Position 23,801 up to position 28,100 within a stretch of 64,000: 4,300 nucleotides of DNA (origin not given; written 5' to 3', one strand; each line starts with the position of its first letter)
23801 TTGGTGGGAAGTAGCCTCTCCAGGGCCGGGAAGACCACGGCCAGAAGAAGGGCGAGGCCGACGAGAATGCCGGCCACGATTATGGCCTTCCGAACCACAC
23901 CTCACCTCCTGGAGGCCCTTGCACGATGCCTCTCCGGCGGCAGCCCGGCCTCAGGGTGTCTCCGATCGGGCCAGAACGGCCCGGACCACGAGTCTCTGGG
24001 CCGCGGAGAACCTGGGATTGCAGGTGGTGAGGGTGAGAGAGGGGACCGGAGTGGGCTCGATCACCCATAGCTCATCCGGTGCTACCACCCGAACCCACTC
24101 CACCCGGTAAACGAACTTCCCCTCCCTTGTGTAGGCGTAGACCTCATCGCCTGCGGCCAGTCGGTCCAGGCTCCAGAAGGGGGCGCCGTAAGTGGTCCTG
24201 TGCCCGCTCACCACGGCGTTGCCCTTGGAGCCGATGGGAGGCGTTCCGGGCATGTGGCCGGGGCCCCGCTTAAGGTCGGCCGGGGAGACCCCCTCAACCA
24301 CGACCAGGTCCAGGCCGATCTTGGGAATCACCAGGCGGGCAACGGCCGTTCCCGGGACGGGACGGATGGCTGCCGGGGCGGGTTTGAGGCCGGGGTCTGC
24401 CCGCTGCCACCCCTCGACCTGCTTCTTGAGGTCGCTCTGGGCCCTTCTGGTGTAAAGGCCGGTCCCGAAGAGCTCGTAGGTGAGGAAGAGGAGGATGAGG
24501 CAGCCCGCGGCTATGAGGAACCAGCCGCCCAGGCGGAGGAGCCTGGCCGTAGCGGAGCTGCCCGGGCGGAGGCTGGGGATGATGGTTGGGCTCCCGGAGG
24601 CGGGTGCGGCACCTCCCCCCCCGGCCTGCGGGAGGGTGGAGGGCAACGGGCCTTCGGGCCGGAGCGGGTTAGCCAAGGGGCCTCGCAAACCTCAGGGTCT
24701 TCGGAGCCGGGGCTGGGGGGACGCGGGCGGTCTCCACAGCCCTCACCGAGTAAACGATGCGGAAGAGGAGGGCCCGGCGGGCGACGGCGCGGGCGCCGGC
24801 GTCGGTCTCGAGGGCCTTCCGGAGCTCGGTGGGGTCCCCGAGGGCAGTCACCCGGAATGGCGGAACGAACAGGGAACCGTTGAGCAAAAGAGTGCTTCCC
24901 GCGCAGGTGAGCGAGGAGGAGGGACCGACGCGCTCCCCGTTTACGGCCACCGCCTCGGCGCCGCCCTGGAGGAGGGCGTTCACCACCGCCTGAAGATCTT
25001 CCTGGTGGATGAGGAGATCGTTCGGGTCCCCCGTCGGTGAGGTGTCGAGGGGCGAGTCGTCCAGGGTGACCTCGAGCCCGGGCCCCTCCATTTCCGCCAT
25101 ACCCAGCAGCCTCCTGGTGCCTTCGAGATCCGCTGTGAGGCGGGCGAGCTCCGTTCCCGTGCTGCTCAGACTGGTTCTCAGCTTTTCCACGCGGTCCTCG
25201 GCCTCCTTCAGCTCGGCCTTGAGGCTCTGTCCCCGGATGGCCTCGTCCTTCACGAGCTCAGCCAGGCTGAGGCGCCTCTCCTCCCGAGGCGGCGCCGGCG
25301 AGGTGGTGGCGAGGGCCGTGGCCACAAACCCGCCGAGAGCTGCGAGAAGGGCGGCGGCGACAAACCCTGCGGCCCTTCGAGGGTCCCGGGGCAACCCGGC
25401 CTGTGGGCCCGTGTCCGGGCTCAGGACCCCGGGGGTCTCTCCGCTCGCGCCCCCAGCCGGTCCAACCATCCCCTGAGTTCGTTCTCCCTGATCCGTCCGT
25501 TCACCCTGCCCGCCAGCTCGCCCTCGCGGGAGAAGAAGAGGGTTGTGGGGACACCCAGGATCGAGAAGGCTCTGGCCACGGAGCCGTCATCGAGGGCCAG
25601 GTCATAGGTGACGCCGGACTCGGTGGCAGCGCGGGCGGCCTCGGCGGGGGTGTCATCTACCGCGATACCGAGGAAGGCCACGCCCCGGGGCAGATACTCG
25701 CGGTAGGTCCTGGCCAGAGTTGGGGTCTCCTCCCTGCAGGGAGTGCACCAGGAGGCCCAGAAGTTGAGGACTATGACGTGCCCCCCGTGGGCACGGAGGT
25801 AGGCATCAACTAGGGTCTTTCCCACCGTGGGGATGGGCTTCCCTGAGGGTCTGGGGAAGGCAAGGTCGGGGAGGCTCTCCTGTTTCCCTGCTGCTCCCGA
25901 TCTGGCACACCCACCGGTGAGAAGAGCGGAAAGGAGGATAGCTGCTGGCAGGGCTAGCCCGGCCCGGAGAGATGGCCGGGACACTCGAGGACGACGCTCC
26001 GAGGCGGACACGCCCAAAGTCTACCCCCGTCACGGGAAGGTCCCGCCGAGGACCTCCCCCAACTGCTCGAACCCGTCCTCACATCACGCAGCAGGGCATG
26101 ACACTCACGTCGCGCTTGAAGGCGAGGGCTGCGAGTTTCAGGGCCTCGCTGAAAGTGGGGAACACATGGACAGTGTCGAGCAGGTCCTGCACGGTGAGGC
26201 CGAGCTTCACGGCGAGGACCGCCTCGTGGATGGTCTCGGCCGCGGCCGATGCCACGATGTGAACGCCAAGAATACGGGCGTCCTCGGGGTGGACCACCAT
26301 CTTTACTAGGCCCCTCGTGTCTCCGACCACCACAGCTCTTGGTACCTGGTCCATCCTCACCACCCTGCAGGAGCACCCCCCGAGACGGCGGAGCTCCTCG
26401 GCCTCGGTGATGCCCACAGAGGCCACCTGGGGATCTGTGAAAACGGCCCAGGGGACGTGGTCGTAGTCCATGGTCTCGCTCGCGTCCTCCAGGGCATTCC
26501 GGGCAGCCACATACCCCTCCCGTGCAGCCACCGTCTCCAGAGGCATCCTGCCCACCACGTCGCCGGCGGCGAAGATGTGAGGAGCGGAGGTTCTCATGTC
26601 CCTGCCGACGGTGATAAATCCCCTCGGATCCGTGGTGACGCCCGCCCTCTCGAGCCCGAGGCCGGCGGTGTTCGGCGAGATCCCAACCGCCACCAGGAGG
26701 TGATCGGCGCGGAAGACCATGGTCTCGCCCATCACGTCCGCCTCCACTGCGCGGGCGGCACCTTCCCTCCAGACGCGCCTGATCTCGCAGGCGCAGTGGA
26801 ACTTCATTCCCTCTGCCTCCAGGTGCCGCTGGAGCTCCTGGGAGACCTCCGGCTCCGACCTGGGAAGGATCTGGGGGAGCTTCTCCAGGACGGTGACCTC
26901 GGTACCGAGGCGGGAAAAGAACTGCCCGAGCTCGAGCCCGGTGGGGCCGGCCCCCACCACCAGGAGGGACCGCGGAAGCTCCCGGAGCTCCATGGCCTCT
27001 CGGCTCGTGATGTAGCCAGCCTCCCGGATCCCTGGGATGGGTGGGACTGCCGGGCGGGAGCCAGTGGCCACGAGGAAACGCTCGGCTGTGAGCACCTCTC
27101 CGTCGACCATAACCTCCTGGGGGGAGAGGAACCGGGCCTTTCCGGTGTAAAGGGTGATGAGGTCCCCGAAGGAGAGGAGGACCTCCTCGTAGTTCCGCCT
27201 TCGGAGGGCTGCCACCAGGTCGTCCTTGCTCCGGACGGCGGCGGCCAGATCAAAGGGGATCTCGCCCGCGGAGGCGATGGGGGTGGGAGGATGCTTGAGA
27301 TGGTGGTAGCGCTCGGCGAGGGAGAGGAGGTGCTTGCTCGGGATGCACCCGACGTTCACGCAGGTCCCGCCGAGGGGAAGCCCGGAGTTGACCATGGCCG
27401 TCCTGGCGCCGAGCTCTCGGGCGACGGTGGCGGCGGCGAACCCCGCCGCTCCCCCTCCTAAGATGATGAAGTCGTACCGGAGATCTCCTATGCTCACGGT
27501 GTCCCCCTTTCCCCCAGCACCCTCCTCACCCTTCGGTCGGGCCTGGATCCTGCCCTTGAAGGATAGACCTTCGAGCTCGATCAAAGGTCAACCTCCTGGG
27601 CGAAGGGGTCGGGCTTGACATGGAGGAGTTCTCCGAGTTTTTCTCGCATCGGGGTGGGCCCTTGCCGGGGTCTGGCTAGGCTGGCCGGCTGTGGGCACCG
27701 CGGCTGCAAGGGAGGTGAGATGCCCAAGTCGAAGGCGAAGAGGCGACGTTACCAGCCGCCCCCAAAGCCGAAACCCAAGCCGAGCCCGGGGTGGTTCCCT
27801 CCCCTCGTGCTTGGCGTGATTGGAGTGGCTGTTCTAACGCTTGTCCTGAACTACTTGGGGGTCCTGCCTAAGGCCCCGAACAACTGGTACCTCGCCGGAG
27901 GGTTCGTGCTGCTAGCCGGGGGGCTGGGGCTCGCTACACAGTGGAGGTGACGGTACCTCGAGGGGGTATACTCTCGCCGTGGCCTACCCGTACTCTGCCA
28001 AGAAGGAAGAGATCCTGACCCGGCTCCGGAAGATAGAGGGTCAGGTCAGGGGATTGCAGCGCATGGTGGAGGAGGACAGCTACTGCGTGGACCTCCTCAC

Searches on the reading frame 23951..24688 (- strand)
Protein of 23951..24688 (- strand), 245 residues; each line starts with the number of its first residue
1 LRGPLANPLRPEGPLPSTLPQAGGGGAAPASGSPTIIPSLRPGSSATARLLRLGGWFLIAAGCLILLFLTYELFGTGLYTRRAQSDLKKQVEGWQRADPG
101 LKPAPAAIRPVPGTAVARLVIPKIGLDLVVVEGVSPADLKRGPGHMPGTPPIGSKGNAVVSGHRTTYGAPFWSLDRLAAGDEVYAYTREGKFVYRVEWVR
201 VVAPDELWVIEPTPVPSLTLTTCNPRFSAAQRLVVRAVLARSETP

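Call 30: search_protein_families(library=pfam, proteins=[window:23951-24688:-], max_evalue=0.0001)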
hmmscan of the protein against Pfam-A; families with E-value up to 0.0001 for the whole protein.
window:23951-24688:- (245 aa): 1 family
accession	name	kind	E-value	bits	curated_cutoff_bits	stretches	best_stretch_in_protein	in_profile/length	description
PF04203.18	Sortase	-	1.4e-33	115.8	26.6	1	119-239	1-124/125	Sortase domain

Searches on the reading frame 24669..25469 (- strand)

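Call 30: search_protein_families(library=pfam, proteins=[window:24669-25469:-], max_evalue=0.0001)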
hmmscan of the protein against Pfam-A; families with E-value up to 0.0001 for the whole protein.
window:24669-25469:- (266 aa): 1 family
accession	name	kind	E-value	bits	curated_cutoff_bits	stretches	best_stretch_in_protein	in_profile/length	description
PF05949.17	DUF881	-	8.4e-35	120.2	25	1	115-262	2-145/146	Bacterial protein of unknown function (DUF881)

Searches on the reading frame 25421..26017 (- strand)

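Call 30: search_protein_families(library=pfam, proteins=[window:25421-26017:-], max_evalue=0.0001)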
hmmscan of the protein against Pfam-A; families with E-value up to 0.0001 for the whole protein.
window:25421-26017:- (198 aa): 5 families
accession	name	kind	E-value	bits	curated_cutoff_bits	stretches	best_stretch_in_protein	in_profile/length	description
PF00578.27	AhpC-TSA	-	7.8e-17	61.8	26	1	75-169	21-122/124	AhpC/TSA family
PF08534.16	Redoxin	-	7.4e-14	52.2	26.6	1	65-170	14-130/148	Redoxin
PF00085.26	Thioredoxin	-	1.2e-09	38.5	23.5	1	80-130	19-68/103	Thioredoxin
PF13905.12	Thioredoxin_8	-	5.7e-07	30.2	27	1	80-166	2-92/94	Thioredoxin-like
PF13098.12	Thioredoxin_2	-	1.8e-06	28.6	27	1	79-185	5-104/104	Thioredoxin-like domain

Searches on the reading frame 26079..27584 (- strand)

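Call 30: search_protein_families(library=pfam, proteins=[window:26079-27584:-], max_evalue=0.0001)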
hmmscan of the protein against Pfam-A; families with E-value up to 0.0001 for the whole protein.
window:26079-27584:- (501 aa): 11 families
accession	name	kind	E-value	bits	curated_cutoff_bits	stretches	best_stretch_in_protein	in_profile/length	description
PF07992.20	Pyr_redox_2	-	4.2e-67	227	26.1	1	37-357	1-291/291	Pyridine nucleotide-disulphide oxidoreductase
PF02852.28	Pyr_redox_dim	-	3.9e-30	104.7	25.3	1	377-485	1-109/110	Pyridine nucleotide-disulphide oxidoreductase, dimerisation domain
PF00070.33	Pyr_redox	-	2.5e-19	70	22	1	207-276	2-71/82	Pyridine nucleotide-disulphide oxidoreductase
PF13738.12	Pyr_redox_3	-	7.8e-11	42.2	30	1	158-341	116-305/305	Pyridine nucleotide-disulphide oxidoreductase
PF01134.28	GIDA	-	3.4e-09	36.7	22.1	1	38-87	1-47/391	Glucose inhibited division protein A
PF12831.13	FAD_oxidored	-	1.2e-08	35.1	27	1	38-85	1-48/416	FAD dependent oxidoreductase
PF01494.25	FAD_binding_3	-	1.1e-07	31.9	22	1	208-239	5-36/349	FAD binding domain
PF01266.30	DAO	-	2.5e-07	31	27.9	0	38-85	1-50/353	FAD dependent oxidoreductase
PF13450.12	NAD_binding_8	-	4.7e-07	30.4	21.9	0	209-239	1-31/68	NAD(P)-binding Rossmann-like domain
PF03486.20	HI0933_like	-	1.6e-06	28.2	50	0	38-68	2-32/244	HI0933-like protein Rossmann domain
PF00890.30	FAD_binding_2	-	1.1e-05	25.3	20.4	0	38-75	1-38/414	FAD binding domain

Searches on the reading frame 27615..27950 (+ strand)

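Call 31: search_protein_families(library=pfam, proteins=[window:27615-27950:+], max_evalue=0.0001)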
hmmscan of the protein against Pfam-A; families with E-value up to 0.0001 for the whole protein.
window:27615-27950:+ (111 aa): 1 family
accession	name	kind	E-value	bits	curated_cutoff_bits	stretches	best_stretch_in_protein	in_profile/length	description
PF06781.17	CrgA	-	3.8e-12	46.6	24.8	1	36-111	1-89/89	Cell division protein CrgA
